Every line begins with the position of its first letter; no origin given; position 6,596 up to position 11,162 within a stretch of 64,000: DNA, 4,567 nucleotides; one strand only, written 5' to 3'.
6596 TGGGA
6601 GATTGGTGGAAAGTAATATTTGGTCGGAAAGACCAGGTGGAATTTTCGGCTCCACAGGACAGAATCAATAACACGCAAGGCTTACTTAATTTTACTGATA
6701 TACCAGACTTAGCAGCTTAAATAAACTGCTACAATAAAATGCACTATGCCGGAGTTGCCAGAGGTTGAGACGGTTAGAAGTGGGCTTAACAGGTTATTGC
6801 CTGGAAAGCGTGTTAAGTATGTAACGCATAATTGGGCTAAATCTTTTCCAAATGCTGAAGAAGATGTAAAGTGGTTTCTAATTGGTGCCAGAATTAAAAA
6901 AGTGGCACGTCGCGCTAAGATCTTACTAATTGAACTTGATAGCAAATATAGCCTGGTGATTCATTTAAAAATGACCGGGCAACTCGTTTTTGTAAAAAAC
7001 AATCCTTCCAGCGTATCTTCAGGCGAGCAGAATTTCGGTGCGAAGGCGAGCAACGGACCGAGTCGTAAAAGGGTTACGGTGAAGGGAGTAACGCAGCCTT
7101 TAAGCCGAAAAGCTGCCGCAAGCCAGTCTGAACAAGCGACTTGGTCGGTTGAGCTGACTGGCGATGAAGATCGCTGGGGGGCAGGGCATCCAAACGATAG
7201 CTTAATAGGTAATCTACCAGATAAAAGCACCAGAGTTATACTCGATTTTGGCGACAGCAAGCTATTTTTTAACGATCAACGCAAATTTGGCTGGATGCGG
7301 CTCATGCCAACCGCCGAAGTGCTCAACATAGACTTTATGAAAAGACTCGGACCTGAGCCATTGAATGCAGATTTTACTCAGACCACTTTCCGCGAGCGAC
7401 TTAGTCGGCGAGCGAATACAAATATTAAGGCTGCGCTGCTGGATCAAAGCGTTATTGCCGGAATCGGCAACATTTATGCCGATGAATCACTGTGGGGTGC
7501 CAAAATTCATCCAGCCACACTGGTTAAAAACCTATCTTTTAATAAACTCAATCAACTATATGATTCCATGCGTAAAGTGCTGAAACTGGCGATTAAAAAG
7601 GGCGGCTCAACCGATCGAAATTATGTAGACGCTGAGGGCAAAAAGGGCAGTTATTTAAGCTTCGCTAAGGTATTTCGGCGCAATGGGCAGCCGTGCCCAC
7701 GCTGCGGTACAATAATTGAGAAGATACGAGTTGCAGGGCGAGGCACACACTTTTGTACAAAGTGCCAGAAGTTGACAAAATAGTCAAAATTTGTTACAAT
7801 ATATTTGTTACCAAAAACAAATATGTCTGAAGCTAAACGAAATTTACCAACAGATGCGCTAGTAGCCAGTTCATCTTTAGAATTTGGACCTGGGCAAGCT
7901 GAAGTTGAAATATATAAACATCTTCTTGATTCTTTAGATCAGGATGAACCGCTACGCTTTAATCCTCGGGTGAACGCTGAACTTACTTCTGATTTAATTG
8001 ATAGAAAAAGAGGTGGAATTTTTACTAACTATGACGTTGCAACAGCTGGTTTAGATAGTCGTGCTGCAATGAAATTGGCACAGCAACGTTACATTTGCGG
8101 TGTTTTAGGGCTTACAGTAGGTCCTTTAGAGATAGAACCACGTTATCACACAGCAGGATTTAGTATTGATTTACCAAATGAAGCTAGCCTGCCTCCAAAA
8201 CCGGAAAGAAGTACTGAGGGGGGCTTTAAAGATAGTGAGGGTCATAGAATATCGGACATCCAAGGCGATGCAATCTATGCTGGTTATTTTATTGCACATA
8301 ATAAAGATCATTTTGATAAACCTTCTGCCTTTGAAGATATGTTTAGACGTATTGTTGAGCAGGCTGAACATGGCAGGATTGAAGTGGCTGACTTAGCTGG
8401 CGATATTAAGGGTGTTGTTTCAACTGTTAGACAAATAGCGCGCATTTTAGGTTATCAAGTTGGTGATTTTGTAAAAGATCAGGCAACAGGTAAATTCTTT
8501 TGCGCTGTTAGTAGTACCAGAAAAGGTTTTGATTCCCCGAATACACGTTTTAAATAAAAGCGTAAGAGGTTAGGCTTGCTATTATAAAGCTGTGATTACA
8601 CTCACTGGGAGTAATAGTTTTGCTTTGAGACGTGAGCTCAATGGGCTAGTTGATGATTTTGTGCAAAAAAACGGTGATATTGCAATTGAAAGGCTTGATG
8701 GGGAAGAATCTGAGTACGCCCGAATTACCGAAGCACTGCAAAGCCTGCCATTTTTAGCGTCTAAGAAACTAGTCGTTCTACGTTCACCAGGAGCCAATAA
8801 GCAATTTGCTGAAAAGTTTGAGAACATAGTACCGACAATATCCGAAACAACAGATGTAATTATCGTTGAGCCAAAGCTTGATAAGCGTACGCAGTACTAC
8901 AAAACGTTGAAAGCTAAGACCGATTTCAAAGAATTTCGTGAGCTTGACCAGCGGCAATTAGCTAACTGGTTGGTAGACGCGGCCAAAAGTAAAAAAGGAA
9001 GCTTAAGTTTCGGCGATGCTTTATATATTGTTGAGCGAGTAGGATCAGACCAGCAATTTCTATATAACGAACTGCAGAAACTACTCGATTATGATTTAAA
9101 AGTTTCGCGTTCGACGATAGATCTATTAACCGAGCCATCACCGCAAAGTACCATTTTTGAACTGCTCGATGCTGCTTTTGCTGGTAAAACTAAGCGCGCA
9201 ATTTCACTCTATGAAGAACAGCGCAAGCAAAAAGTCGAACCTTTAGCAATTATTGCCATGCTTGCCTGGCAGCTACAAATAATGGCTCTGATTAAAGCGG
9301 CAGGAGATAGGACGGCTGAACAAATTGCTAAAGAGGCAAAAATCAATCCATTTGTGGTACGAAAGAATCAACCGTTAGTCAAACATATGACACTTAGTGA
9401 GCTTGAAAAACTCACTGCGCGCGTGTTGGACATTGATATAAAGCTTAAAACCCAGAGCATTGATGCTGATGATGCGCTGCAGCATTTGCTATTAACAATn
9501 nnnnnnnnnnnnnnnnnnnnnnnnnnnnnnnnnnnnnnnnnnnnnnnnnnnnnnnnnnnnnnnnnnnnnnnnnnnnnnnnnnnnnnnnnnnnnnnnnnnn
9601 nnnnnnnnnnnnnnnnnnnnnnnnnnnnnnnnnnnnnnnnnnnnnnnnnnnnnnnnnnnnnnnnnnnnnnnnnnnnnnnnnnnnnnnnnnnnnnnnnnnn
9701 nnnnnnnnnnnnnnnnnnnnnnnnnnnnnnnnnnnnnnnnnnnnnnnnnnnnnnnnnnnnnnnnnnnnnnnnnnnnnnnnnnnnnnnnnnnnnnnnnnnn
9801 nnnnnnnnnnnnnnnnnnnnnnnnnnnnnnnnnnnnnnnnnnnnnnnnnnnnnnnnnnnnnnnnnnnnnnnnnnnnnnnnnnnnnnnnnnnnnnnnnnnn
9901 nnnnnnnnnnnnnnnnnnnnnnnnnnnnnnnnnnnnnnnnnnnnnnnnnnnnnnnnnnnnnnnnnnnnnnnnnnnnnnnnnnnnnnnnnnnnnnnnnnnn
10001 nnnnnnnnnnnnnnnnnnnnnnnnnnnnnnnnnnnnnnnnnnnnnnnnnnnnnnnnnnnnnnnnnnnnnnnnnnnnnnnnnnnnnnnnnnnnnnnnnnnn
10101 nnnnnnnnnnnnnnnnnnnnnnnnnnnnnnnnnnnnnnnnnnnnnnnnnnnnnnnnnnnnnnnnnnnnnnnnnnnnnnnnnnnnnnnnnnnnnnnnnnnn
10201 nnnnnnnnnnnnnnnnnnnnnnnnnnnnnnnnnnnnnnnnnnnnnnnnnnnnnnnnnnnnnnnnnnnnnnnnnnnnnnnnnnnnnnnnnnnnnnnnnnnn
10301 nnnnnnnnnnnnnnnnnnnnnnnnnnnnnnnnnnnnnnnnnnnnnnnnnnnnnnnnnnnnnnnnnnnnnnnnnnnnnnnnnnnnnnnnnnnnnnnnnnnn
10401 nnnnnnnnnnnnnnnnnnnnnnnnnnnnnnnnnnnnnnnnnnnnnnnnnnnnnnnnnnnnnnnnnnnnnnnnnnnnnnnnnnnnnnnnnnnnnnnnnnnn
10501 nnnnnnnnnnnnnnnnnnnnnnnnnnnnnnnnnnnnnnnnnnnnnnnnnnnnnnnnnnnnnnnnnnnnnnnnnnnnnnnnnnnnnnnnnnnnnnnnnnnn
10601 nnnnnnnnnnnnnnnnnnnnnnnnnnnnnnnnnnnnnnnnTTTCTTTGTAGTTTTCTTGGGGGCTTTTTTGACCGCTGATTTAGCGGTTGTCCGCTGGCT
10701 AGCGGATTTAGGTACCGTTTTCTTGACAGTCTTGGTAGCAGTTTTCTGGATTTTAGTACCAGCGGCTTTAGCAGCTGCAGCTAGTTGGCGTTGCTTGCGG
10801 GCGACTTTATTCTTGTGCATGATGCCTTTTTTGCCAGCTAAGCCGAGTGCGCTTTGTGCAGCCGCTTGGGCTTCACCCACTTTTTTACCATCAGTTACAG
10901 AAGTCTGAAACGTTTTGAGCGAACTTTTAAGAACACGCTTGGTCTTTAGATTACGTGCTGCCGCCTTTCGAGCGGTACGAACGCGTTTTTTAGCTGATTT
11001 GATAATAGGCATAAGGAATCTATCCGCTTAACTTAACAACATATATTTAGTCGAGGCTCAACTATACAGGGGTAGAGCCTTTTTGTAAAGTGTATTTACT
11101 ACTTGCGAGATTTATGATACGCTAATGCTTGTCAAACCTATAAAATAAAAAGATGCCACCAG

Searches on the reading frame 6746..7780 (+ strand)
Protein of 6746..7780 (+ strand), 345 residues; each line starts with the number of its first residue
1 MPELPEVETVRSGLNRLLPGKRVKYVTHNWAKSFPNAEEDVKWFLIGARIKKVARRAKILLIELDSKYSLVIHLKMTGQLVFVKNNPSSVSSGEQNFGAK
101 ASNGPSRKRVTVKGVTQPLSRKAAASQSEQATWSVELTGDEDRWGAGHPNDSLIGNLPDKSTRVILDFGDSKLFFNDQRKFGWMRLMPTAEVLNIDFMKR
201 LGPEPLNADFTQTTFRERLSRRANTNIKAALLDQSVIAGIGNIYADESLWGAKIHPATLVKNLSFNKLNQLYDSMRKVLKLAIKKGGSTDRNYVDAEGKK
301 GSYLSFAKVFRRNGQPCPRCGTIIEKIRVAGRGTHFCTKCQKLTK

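Call 28: search_solved_structures(query=window:6746-7780:+, show_alignments=2, max_evalue=1e-10)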
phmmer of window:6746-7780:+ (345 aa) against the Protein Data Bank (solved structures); distinct sequences matched with E-value up to 1e-10: 37.
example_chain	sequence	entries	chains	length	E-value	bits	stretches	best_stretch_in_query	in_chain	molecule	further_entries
1tdz_A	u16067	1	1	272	9.4e-56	192.5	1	160-342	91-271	formamidopyrimidine-DNA glycosylase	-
1pji_A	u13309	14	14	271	5e-55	190.1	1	159-342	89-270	Formamidopyrimidine-DNA glycosylase | DNA glycosylase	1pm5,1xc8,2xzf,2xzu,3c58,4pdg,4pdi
4cis_A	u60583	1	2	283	6.4e-55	189.7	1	159-342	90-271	FORMAMIDOPYRIMIDIN DNA GLYCOSYLASE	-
6fl1_A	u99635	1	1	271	9.3e-55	189.2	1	159-342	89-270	Formamidopyrimidine-DNA glycosylase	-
1kfv_A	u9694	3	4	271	2.9e-54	187.6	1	159-342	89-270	Formamido-pyrimidine DNA glycosylase | Formamidopyrimidine-DNA glycosylase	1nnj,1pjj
6h0s_A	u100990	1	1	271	4.2e-54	187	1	159-342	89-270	Formamidopyrimidine-DNA glycosylase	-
4pcz_A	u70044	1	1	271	4.7e-54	186.9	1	159-342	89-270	Formamidopyrimidine-DNA glycosylase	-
6rnr_A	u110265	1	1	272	5.5e-54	186.6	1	159-342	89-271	Formamidopyrimidine-DNA glycosylase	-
4pd2_A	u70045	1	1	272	8e-52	179.5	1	159-342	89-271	Formamidopyrimidine-DNA glycosylase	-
1l1t_A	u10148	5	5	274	4.8e-50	173.7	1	161-342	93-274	MutM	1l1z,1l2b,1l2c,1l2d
1r2y_A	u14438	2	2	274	1.2e-49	172.3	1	161-342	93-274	MutM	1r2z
2f5n_A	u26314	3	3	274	6.2e-49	170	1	161-342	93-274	formamidopyrimidine-DNA glycosidase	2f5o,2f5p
2f5q_A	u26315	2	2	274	1.6e-48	168.7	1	161-342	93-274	formamidopyrimidine-DNA glycosidase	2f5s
3gp1_A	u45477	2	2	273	1.7e-48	168.6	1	161-342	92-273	DNA glycosylase | Formamidopyrimidine-DNA glycosylase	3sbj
3sar_A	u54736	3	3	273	3.3e-48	167.6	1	161-342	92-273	Formamidopyrimidine-DNA glycosylase | DNA GLYCOSYLASE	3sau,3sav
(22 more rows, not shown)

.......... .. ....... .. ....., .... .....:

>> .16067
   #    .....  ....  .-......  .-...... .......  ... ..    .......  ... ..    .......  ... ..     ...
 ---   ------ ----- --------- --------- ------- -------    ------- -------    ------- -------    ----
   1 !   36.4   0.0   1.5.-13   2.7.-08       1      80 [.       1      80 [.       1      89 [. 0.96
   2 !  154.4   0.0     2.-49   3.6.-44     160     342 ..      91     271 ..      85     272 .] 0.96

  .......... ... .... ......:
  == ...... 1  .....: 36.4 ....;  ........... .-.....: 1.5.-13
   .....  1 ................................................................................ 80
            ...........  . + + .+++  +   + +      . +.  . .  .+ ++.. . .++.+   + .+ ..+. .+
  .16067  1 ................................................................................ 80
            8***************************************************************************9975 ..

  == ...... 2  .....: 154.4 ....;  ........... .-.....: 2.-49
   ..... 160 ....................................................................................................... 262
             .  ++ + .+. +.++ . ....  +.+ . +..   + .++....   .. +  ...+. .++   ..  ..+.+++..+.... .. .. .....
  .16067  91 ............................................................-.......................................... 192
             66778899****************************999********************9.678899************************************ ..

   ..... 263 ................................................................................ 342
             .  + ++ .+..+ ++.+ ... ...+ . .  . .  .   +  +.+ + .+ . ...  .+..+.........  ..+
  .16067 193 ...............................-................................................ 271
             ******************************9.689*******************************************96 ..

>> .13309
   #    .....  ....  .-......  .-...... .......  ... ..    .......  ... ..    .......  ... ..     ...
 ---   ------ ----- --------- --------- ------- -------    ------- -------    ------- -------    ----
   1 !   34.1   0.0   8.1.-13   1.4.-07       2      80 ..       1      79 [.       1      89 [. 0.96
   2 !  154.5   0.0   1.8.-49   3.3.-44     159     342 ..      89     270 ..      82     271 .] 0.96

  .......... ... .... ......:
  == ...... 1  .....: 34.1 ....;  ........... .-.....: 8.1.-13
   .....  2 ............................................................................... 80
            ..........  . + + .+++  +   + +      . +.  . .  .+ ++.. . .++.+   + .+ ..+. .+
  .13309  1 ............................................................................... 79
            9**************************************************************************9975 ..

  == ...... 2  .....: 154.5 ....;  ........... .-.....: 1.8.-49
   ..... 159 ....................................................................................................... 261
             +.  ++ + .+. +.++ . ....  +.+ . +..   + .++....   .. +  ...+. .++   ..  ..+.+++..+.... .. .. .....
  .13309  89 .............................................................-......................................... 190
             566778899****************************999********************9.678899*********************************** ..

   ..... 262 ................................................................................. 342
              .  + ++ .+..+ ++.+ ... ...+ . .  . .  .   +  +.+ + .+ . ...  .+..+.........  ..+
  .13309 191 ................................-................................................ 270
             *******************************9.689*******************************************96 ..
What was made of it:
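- fpg (call 28).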

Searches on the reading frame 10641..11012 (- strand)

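Call 75: search_protein_families(library=pfam, proteins=[window:10641-11012:-], max_evalue=0.001)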
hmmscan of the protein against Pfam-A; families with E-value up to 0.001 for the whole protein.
window:10641-11012:- (124 aa): 1 family
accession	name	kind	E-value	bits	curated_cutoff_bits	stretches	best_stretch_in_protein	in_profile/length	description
PF01649.23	Ribosomal_S20p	-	1.1e-12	48.8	29.5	1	4-81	3-82/83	Ribosomal protein S20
